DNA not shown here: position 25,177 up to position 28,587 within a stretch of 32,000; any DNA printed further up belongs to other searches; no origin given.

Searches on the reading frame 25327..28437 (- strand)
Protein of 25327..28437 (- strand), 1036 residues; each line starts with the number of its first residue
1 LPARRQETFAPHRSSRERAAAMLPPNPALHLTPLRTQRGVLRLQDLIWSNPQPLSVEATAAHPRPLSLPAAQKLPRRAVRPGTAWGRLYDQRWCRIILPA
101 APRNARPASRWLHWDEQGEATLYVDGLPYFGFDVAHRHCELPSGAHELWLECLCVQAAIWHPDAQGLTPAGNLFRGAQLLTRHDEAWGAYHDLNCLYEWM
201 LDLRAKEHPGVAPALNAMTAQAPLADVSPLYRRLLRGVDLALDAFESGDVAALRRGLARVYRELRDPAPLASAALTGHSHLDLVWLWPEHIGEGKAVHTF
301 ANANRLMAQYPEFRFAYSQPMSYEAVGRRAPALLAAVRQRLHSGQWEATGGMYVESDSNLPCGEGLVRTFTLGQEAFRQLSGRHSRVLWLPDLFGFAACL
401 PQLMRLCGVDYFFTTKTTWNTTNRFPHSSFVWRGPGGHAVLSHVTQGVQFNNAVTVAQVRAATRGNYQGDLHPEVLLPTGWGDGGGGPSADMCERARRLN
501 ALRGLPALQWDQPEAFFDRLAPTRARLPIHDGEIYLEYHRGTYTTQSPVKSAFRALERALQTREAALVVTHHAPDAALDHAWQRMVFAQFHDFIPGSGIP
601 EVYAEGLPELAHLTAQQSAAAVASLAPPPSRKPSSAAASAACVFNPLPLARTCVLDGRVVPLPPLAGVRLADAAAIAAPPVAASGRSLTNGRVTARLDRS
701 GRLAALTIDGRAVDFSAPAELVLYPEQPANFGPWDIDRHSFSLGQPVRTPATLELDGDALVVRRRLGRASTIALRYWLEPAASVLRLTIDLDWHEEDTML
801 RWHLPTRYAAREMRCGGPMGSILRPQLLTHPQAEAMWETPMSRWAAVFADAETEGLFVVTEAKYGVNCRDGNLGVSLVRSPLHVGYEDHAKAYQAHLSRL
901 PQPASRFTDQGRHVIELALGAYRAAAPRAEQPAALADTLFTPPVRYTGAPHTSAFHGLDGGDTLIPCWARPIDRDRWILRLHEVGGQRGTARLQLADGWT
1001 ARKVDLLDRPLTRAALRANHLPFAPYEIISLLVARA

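Call 57: search_protein_families(library=pfam, proteins=[window:25327-28437:-])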
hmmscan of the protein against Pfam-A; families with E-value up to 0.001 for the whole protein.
window:25327-28437:- (1036 aa): 4 families
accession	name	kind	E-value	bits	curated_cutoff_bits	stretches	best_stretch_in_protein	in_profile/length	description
PF01074.27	Glyco_hydro_38N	-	4e-67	226.9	25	1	274-522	3-257/270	Glycosyl hydrolases family 38 N-terminal domain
PF07748.19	Glyco_hydro_38C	-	1.6e-18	68.1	25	1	688-883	1-202/206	Glycosyl hydrolases family 38 C-terminal domain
PF09261.16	Alpha-mann_mid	-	4.6e-17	62.3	31.1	1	537-618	1-86/96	Alpha mannosidase middle domain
PF17677.7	Glyco_hydro38C2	-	2.8e-06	27.8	22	1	973-1030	12-71/72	Glycosyl hydrolases family 38 C-terminal beta sandwich domain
